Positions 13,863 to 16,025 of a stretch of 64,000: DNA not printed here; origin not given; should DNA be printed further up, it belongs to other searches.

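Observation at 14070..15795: ~570-aa tetrapeptide-periodic Gly/Val/Ile repeat tract in the hook protein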

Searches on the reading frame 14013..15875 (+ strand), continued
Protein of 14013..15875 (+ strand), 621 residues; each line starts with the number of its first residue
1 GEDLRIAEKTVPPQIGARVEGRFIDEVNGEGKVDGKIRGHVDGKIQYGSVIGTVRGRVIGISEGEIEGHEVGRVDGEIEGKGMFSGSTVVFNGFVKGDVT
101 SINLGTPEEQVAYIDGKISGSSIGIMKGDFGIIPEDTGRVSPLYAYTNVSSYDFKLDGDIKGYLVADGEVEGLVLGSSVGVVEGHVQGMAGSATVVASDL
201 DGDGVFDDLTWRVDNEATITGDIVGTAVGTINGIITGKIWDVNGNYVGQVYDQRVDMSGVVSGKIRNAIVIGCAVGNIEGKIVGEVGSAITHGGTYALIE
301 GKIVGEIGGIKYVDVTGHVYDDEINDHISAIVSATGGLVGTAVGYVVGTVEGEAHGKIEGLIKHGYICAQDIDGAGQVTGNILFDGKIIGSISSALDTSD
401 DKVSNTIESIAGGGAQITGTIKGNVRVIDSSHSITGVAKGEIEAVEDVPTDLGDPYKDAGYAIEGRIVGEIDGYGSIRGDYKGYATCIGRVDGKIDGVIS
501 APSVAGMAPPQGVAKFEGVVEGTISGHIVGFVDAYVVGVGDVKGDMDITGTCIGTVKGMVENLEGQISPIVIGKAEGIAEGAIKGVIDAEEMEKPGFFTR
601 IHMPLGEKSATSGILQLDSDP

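Call 56: fold_search(model_id=the predicted structure, library=pdb)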
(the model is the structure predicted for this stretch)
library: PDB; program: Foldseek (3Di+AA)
matches with E <= 10: 324; with E <= 0.001: 0
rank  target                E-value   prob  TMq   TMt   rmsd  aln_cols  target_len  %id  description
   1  7vrn_A                5.5e-02  0.02  0.05  0.07  23.4       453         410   11  Structure of infectious bursal disease virus Gt strain (released 2022-03-30)
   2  7vrp_C                6.6e-02  0.04  0.07  0.09  25.9       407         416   11  Structure of infectious bursal disease virus Gx strain (released 2022-03-30)
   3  7vrp_I                1.0e-01  0.02  0.06  0.07  27.5       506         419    9  Structure of infectious bursal disease virus Gx strain (released 2022-03-30)
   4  2df7_Q                1.2e-01  0.03  0.06  0.08  26.0       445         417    9  Crystal structure of infectious bursal disease virus VP2 subviral particle (released 2006-06-27)
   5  7vrn_B                1.8e-01  0.02  0.06  0.07  24.1       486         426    9  Structure of infectious bursal disease virus Gt strain (released 2022-03-30)
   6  7vrp_A                2.1e-01  0.01  0.05  0.07  25.2       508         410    9  Structure of infectious bursal disease virus Gx strain (released 2022-03-30)
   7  3fbm                  2.5e-01  0.02  0.07  0.09  26.1       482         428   11  D431N Mutant VP2 Protein of Infectious Bursal Disease Virus; Derived T=1 Particles (released 2009-01-13)
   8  2df7_D                2.5e-01  0.02  0.06  0.07  22.5       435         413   10  Crystal structure of infectious bursal disease virus VP2 subviral particle (released 2006-06-27)
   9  1wcd                  3.4e-01  0.02  0.07  0.08  28.1       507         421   10  Crystal structure of IBDV T1 virus-like particle reveals a missing link in icosahedral viruses evolution (released 2005-04-05)
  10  7vrp_F                3.4e-01  0.01  0.06  0.08  26.3       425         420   11  Structure of infectious bursal disease virus Gx strain (released 2022-03-30)
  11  7vrn_L                3.6e-01  0.01  0.04  0.05  25.3       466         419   12  Structure of infectious bursal disease virus Gt strain (released 2022-03-30)
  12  4a3z                  3.8e-01  0.04  0.05  0.14  17.3       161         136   15  CpGH89CBM32-4 (seleno-methionine labeled) produced by Clostridium perfringens (released 2012-04-04)
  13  3gf6_B                4.3e-01  0.01  0.04  0.09  31.1       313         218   11  Crystal structure of a bacterial lipoprotein (bt_1233) from bacteroides thetaiotaomicron vpi-5482 at 1.69 A resolution (released 2009-03-17)
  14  6tzp                  4.7e-01  0.02  0.07  0.09  46.0       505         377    9  W96F Oxalate Decarboxylase (B. subtilis) (released 2021-02-17)
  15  8h2i_bG               5.0e-01  0.01  0.05  0.06  25.3       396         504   10  Near-atomic structure of five-fold averaged PBCV-1 capsid (released 2022-11-16)
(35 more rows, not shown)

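Call 58: fold_search(model_id=the predicted structure, library=viral)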
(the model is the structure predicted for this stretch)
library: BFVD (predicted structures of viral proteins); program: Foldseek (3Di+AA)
matches with E <= 10: 594; with E <= 0.001: 1
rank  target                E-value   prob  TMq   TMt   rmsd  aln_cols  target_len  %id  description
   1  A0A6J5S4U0            1.1e-04  0.13  0.07  0.05  28.3       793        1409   13  Uncharacterized protein [uncultured Caudovirales phage]
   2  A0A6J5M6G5            1.1e-03  0.08  0.06  0.04  42.5       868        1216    9  Uncharacterized protein [uncultured Caudovirales phage]
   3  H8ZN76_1              9.6e-03  0.06  0.06  0.05  29.4       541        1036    8  Uncharacterized protein [Synechococcus phage metaG-MbCM1]
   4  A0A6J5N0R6            1.9e-02  0.06  0.06  0.07  43.4       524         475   10  Uncharacterized protein [uncultured Caudovirales phage]
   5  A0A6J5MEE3            6.9e-02  0.03  0.05  0.05  26.2       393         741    8  Uncharacterized protein [uncultured Caudovirales phage]
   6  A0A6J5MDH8            7.6e-02  0.06  0.06  0.11  23.2       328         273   13  Uncharacterized protein [uncultured Caudovirales phage]
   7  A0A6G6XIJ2            7.9e-02  0.04  0.08  0.06  27.0       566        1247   11  (no name in the UniProt tables at hand)
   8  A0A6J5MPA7            8.3e-02  0.04  0.05  0.09  21.6       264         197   12  Uncharacterized protein [uncultured Caudovirales phage]
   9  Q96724                9.1e-02  0.03  0.07  0.05  25.6       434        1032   10  Structural polyprotein [Drosophila x virus (isolate Chung/1996)]
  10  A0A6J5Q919            1.1e-01  0.04  0.05  0.08  22.6       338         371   11  Uncharacterized protein [uncultured Caudovirales phage]
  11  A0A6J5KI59            1.1e-01  0.04  0.04  0.05  21.0       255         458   10  Collagen triple helix repeat [uncultured Caudovirales phage]
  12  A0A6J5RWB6            1.4e-01  0.04  0.06  0.09  23.0       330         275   12  Uncharacterized protein [uncultured Caudovirales phage]
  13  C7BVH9                1.4e-01  0.03  0.09  0.07  24.4       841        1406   12  Putative short tail fibre [Synechococcus phage S-RSM4]
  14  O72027                1.4e-01  0.02  0.05  0.05  27.3       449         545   12  Structural polyprotein (Fragment) [Avian infectious bursal disease virus]
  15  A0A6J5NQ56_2          1.7e-01  0.03  0.05  0.03  21.2       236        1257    8  Collagen triple helix repeat [uncultured Caudovirales phage]
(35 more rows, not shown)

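Call 60: search_protein_families(library=pfam, alignment_id=A1, max_evalue=1)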
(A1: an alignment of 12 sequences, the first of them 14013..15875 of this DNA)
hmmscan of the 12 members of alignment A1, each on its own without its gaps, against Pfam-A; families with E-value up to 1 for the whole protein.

A. member 1, window:14013-15875:+ (621 aa): 1 family
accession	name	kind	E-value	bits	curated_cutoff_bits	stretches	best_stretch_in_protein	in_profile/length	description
PF01839.29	FG-GAP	-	0.18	12.1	22.1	0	191-216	2-25/37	FG-GAP repeat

B. families by the number of members that match (of 12 scanned): 5 families
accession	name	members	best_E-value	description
PF04519.19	Bactofilin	8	2.6e-06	Polymer-forming cytoskeletal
PF20164.4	GspA_SrpA_N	1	0.083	GspA/SrpA SigLec-like domain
PF22648.2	SET7_N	1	0.11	Histone H3 K4-specific methyltransferase SET7 N-terminal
PF01839.29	FG-GAP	1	0.18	FG-GAP repeat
PF11495.14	Regulator_TrmB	1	0.38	Archaeal transcriptional regulator TrmB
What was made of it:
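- On Bactofilin (PF04519): Eight of 12 members hit at E<=1 (call 60).
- Eight of 12 aligned tract segments match at E<=1, the best at 2.6e-6 (call 60).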

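Call 62: search_protein_families(library=pfam, proteins=[P0001, P0002, P0003, P0005, P0008, P0009, P0006, P0007], max_evalue=1)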
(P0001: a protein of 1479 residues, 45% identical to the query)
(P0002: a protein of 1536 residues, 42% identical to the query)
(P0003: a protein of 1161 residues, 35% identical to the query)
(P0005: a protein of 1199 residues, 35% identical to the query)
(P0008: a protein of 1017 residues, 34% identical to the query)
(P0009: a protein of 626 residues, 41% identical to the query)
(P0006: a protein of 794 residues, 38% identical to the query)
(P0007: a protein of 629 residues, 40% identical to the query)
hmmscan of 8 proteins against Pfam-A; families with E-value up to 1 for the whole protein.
P0001 (1479 aa): 4 families
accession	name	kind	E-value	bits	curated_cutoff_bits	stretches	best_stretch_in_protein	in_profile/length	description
PF07559.19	FlgE_D2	-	6.2e-14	53.1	22.7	1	1209-1359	13-142/142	Flagellar basal body protein FlaE D2 domain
PF06429.18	Flg_bbr_C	-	1.8e-10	40.6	23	1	1436-1477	5-46/46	Flagellar basal body rod FlgEFG protein C-terminal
PF22692.1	LlgE_F_G_D1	-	9.5e-09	35.7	27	1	95-157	1-51/64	Flagellar hook protein FlgE/F/G D1 domain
PF00460.25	Flg_bb_rod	-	9.3e-06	25.9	20.7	1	5-35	1-31/31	Flagella basal body rod protein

P0002 (1536 aa): 4 families
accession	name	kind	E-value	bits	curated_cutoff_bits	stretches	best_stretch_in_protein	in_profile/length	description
PF06429.18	Flg_bbr_C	-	2.5e-12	46.5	23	1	1490-1534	2-46/46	Flagellar basal body rod FlgEFG protein C-terminal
PF07559.19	FlgE_D2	-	1.9e-11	45.1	22.7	1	1265-1412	22-142/142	Flagellar basal body protein FlaE D2 domain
PF22692.1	LlgE_F_G_D1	-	7.6e-09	36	27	1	94-156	1-44/64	Flagellar hook protein FlgE/F/G D1 domain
PF20164.4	GspA_SrpA_N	-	0.21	12.5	27.4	1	933-1000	34-103/117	GspA/SrpA SigLec-like domain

P0003 (1161 aa): 5 families
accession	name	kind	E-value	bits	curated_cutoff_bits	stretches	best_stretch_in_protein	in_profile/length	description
PF22692.1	LlgE_F_G_D1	-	2.4e-11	44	27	1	95-171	1-51/64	Flagellar hook protein FlgE/F/G D1 domain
PF06429.18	Flg_bbr_C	-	5.5e-11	42.2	23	1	1117-1159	4-46/46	Flagellar basal body rod FlgEFG protein C-terminal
PF00460.25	Flg_bb_rod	-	2.3e-06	27.9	20.7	1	5-35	1-31/31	Flagella basal body rod protein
PF25289.1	DUF7877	-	0.17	12.8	27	0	243-273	47-76/115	Domain of unknown function (DUF7877)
PF07559.19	FlgE_D2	-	0.28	12.1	22.7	1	947-1004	11-69/142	Flagellar basal body protein FlaE D2 domain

P0005 (1199 aa): 4 families
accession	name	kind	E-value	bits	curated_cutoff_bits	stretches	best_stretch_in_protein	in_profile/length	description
PF06429.18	Flg_bbr_C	-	2.8e-12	46.4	23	1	1153-1197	2-46/46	Flagellar basal body rod FlgEFG protein C-terminal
PF22692.1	LlgE_F_G_D1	-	3.6e-10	40.3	27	1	94-161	1-49/64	Flagellar hook protein FlgE/F/G D1 domain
PF00460.25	Flg_bb_rod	-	8.2e-08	32.5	20.7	1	5-35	1-31/31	Flagella basal body rod protein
PF04519.19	Bactofilin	-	0.075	13.7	27.9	2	838-904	10-69/98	Polymer-forming cytoskeletal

P0008 (1017 aa): 2 families
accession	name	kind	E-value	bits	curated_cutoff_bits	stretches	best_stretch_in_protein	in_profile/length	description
PF06429.18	Flg_bbr_C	-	3.7e-13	49.2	23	1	971-1013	2-44/46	Flagellar basal body rod FlgEFG protein C-terminal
PF04519.19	Bactofilin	-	0.00036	21.2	27.9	2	634-722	7-97/98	Polymer-forming cytoskeletal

P0009 (626 aa): 3 families
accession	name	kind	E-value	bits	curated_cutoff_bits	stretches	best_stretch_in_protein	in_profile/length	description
PF06429.18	Flg_bbr_C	-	1.6e-10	40.7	23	1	581-617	3-39/46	Flagellar basal body rod FlgEFG protein C-terminal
PF04519.19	Bactofilin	-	5e-06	27.1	27.9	1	291-351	8-65/98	Polymer-forming cytoskeletal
PF07559.19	FlgE_D2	-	0.0041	18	22.7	1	409-467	8-65/142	Flagellar basal body protein FlaE D2 domain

P0006 (794 aa): 1 family
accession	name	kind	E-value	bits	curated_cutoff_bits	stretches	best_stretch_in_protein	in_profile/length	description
PF07196.18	Flagellin_IN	-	0.00034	21.2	22.7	1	222-270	1-54/55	Flagellin hook IN motif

P0007 (629 aa): 4 families
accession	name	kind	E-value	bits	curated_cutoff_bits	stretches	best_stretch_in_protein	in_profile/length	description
PF06429.18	Flg_bbr_C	-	5.1e-17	61.6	23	1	583-627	2-46/46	Flagellar basal body rod FlgEFG protein C-terminal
PF07559.19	FlgE_D2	-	1.5e-06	29.2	22.7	1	357-508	14-142/142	Flagellar basal body protein FlaE D2 domain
PF04519.19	Bactofilin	-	0.082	13.6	27.9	1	153-202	21-70/98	Polymer-forming cytoskeletal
PF07076.17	DUF1344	-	0.16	12.2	23.1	0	341-369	2-30/60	Protein of unknown function (DUF1344)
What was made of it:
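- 13146..14069 (+): First part of the insertion, holding two Flagellin-IN-like modules (13407-13586 and 13854-14039). The equivalent module of homologue P0006 hits Pfam Flagellin_IN at E=3.4e-4, just below cutoff (call 62).
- On Bactofilin (PF04519): The best homologue scores 27.1 bits against a cutoff of 27.9 (call 62).
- On Flagellin hook IN motif (PF07196), for the two flanking modules: The equivalent module in P0006 scores 21.2 bits against a cutoff of 22.7 (call 62).
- Closest known: Flagellin hook IN motif modules. Same: The equivalent module in P0006 nearly reaches the Pfam threshold (call 62).
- P0009 scores 27.1 bits against a cutoff of 27.9 (call 62).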
